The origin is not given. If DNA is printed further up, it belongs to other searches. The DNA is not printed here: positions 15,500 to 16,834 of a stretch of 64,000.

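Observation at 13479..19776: DHAP-shunt-like MTA/5'-deoxyadenosine salvage cluster next to a B12-radical-SAM enzyme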

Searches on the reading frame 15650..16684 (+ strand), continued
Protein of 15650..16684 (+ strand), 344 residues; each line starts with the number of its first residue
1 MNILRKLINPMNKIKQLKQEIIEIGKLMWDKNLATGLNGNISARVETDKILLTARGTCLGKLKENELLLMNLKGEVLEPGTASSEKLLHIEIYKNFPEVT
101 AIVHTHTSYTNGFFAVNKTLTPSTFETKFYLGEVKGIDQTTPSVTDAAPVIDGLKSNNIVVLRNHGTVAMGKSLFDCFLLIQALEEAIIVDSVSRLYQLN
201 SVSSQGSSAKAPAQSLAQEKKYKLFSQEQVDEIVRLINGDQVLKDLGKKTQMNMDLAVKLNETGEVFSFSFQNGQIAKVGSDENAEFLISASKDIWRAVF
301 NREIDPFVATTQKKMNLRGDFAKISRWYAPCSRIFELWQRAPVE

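Call 60: search_protein_families(library=pfam, proteins=[L059:90-1616:+], max_evalue=0.00001)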
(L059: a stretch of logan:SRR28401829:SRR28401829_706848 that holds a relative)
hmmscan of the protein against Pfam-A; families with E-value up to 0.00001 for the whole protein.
L059:90-1616:+ (508 aa): 1 family
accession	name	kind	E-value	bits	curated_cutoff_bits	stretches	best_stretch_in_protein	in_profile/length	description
PF01008.23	IF-2B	-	2.5e-57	194.7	22.4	1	65-321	17-272/280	Initiation factor 2 subunit family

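Call 63: search_protein_families(library=pfam, proteins=[L060:13706-15685:+, L060:10948-12177:+, L060:9469-9783:+, L060:12205-12516:+, L063:1176-2573:+, L064:3214-3666:+, L059:2587-3447:+, L058:15583-16206:+, L058:13805-14092:+, L058:14096-14542:+], max_evalue=0.01)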
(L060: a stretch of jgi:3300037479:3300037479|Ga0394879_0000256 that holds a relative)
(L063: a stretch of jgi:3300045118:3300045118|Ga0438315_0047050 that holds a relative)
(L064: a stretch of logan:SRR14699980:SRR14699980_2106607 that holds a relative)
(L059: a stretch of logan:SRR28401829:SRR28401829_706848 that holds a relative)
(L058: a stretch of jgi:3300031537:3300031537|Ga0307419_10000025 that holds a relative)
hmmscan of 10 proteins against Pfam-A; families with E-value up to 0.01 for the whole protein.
L060:13706-15685:+ (660 aa): 3 families
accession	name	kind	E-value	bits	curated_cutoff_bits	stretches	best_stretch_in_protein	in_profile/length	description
PF20256.3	MoCoBD_2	-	1.8e-67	228.3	27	1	410-658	3-265/283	Molybdopterin cofactor-binding domain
PF02738.23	MoCoBD_1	-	1.9e-60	204.4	27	1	166-386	15-243/244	Molybdopterin cofactor-binding domain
PF01315.27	Ald_Xan_dh_C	-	7e-30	104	31.3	1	23-128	1-110/110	Aldehyde oxidase and xanthine dehydrogenase, a/b hammerhead domain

L060:10948-12177:+ (409 aa): 1 family
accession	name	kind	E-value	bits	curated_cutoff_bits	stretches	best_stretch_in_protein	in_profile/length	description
PF00501.34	AMP-binding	-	2.7e-79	267.2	29.9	1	17-374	2-384/384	AMP-binding enzyme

L060:9469-9783:+ (104 aa): 0 families

L060:12205-12516:+ (103 aa): 0 families

L063:1176-2573:+ (466 aa): 2 families
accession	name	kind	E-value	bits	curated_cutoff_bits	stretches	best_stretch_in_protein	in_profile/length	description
PF00501.34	AMP-binding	-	3.9e-88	296.3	29.9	1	8-365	2-384/384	AMP-binding enzyme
PF13193.12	AMP-binding_C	-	4.1e-11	44.1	24.5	1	415-466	1-52/76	AMP-binding enzyme C-terminal domain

L064:3214-3666:+ (151 aa): 2 families
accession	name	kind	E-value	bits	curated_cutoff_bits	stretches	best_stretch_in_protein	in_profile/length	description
PF03358.20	FMN_red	-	4.9e-16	59.1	24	1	1-142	1-116/152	NADPH-dependent FMN reductase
PF02525.22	Flavodoxin_2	-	5.4e-05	23.4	27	1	1-99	1-96/198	Flavodoxin-like fold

L059:2587-3447:+ (287 aa): 1 family
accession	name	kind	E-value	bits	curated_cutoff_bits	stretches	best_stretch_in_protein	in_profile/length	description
PF00501.34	AMP-binding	-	4.7e-54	184.1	29.9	1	17-282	2-291/384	AMP-binding enzyme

L058:15583-16206:+ (207 aa): 0 families

L058:13805-14092:+ (95 aa): 1 family
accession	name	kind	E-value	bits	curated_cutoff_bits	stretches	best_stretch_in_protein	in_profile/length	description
PF08369.16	PCP_red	-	0.0022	18.5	32.5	1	19-61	6-44/45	Proto-chlorophyllide reductase 57 kD subunit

L058:14096-14542:+ (148 aa): 1 family
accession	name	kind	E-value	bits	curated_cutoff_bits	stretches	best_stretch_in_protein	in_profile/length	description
PF10604.15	Polyketide_cyc2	-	0.00015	22.6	27.4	1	7-143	7-142/142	Polyketide cyclase / dehydrase and lipid transport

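Call 71: find_encoding_contigs(protein=P0163, flank=6000, max_places=3)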
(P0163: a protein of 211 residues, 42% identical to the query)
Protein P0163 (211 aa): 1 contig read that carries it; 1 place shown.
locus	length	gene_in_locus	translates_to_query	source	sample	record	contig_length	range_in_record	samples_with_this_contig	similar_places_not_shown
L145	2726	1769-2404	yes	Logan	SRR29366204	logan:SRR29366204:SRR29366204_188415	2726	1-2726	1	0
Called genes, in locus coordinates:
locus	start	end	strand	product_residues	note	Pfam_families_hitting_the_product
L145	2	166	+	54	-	?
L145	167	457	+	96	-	-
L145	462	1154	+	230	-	-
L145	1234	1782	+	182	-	PF07661:MORN_2 (faint)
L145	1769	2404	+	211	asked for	PF00596:Aldolase_II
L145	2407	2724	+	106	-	?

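Call 72: find_encoding_contigs(protein=P0165, flank=6000, max_places=3)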
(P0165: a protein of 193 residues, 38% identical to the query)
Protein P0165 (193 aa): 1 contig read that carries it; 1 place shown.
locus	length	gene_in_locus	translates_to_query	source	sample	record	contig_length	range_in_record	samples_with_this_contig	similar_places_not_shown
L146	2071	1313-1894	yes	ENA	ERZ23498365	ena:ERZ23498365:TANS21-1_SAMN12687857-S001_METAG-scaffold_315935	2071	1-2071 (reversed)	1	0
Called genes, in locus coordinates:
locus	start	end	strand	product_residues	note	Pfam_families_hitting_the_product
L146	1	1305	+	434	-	?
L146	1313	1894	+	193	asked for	PF00596:Aldolase_II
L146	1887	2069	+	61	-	?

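Call 73: find_encoding_contigs(protein=P0168, flank=6000, max_places=3)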
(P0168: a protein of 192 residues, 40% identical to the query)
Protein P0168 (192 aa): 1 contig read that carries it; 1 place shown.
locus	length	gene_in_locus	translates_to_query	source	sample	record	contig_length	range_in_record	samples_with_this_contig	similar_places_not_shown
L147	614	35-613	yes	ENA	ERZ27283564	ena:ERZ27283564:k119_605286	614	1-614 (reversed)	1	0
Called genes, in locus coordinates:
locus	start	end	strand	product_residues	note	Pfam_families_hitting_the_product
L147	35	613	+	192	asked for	PF00596:Aldolase_II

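Call 74: find_homologous_proteins(query=P0139, max_evalue=1e-30)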
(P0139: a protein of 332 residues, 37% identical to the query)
Query P0139 (332 aa): 940 proteins with E <= 1e-30 among 3700 candidates; the best 120 are listed.
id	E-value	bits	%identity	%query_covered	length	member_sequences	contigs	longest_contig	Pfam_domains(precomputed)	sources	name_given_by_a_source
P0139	1.8e-222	755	100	100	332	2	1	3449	PF00596.28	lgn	-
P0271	1.8e-193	660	89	100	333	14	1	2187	PF00596.28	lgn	-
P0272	2.3e-150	519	70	100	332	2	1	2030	PF00596.28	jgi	jgi:L-fuculose-phosphate aldolase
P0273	4.5e-149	514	69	100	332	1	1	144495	PF00596.28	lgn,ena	-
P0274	1.3e-148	513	69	100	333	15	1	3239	PF00596.28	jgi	jgi:L-fuculose-phosphate aldolase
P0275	3.0e-148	512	70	100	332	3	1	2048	PF00596.28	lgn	-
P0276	3.9e-148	511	69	100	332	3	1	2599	PF00596.28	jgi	jgi:L-fuculose-phosphate aldolase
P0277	7.5e-148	510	68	100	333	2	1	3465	PF00596.28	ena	-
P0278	8.7e-148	510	68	100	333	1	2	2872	PF00596.28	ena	-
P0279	1.7e-147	509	69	100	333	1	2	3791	PF00596.28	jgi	jgi:L-fuculose-phosphate aldolase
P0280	2.1e-147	509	68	100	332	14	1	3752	PF00596.28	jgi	jgi:L-fuculose-phosphate aldolase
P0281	3.5e-147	508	68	100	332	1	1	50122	PF00596.28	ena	-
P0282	6.2e-147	507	68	100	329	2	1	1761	PF00596.28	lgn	-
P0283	9.5e-147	507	67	100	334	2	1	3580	PF00596.28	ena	-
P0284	1.8e-146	506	67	100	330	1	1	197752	PF00596.28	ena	-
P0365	2.7e-143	495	66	100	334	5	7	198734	PF00596.28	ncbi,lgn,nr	ncbi:MAG TPA: class II aldolase/adducin family protein [Methylomirabilota bacterium]|nr:class II ald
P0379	6.5e-143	494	66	100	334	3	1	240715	PF00596.28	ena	-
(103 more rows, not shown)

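Call 75: find_encoding_contigs(protein=P0365, flank=10000, max_places=3)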
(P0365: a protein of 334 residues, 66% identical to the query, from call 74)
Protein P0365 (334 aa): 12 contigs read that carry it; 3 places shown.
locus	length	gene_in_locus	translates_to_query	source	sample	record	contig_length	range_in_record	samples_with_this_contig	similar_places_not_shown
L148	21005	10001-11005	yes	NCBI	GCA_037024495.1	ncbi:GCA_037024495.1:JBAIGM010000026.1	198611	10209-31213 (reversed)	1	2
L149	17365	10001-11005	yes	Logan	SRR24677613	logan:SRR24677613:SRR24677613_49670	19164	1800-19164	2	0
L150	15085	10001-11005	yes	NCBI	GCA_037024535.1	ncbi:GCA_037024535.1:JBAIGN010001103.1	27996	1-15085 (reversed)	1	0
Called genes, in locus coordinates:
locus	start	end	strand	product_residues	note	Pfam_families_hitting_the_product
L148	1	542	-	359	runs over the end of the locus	PF01547:SBP_bac_1 (weak), PF13416:SBP_bac_8, PF13531:SBP_bac_11, PF13343:SBP_bac_6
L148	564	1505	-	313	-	PF01073:3Beta_HSD, PF01370:Epimerase, PF16363:GDP_Man_Dehyd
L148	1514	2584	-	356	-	PF13531:SBP_bac_11, PF01547:SBP_bac_1, PF13416:SBP_bac_8, PF13343:SBP_bac_6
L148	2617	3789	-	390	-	PF12697:Abhydrolase_6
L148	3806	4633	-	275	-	PF01522:Polysacc_deac_1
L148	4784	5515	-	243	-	PF23023:Anti-Pycsar_Apyc1, PF00753:Lactamase_B, PF12706:Lactamase_B_2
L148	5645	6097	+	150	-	PF22381:Staph_reg_Sar_Rot, PF12802:MarR_2, PF01047:MarR, PF13463:HTH_27 (weak)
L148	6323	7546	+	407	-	PF13183:Fer4_8 (weak), PF02754:CCG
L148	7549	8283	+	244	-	PF01048:PNP_UDP_1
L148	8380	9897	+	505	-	PF01008:IF-2B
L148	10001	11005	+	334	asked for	PF00596:Aldolase_II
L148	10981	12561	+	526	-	PF00501:AMP-binding, PF13193:AMP-binding_C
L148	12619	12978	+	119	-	-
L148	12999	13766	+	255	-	PF22624:AASDHPPT_N, PF01648:ACPS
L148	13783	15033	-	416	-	PF01969:Ni_insertion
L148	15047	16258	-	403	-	PF02129:Peptidase_S15 (weak), PF12146:Hydrolase_4 (weak), PF00326:Peptidase_S9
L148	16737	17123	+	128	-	PF00507:Oxidored_q4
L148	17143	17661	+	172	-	PF01058:Oxidored_q6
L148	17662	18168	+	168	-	PF00329:Complex1_30kDa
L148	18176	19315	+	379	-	PF00346:Complex1_49kDa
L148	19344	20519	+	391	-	PF00146:NADHdh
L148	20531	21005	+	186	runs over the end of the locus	PF14697:Fer4_21 (faint), PF12797:Fer4_2 (faint), PF12837:Fer4_6 (faint), PF13237:Fer4_10 (weak), PF12838:Fer4_7, PF13484:Fer4_16 (faint), PF00037:Fer4 (weak)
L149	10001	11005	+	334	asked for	PF00596:Aldolase_II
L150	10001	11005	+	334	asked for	PF00596:Aldolase_II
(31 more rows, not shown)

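Call 76: find_encoding_contigs(protein=P0379, flank=10000, max_places=2)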
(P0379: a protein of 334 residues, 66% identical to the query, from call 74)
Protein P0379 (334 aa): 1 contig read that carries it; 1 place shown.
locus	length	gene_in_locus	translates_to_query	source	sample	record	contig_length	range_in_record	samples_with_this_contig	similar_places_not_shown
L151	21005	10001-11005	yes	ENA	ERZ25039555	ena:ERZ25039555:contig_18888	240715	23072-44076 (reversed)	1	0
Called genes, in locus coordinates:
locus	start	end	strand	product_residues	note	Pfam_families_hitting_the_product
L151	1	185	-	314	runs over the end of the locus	PF01557:FAA_hydrolase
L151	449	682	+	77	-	-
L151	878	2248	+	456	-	PF06144:DNA_pol3_delta, PF21694:DNA_pol3_delta_C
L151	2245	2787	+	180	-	PF07894:SACK1, PF13091:PLDc_2, PF00614:PLDc (faint)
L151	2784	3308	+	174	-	-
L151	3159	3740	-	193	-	-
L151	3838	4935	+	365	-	PF00768:Peptidase_S11, PF13354:Beta-lactamase2 (weak), PF05036:SPOR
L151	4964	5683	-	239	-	PF23023:Anti-Pycsar_Apyc1, PF00753:Lactamase_B, PF12706:Lactamase_B_2, PF23023:Anti-Pycsar_Apyc1 (weak)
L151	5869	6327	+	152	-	PF22381:Staph_reg_Sar_Rot, PF01047:MarR, PF12802:MarR_2, PF13463:HTH_27 (faint)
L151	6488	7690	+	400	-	PF13183:Fer4_8 (weak), PF02754:CCG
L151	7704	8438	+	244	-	PF01048:PNP_UDP_1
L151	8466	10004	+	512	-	PF01008:IF-2B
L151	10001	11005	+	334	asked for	PF00596:Aldolase_II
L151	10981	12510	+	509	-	PF00501:AMP-binding, PF13193:AMP-binding_C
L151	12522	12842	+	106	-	-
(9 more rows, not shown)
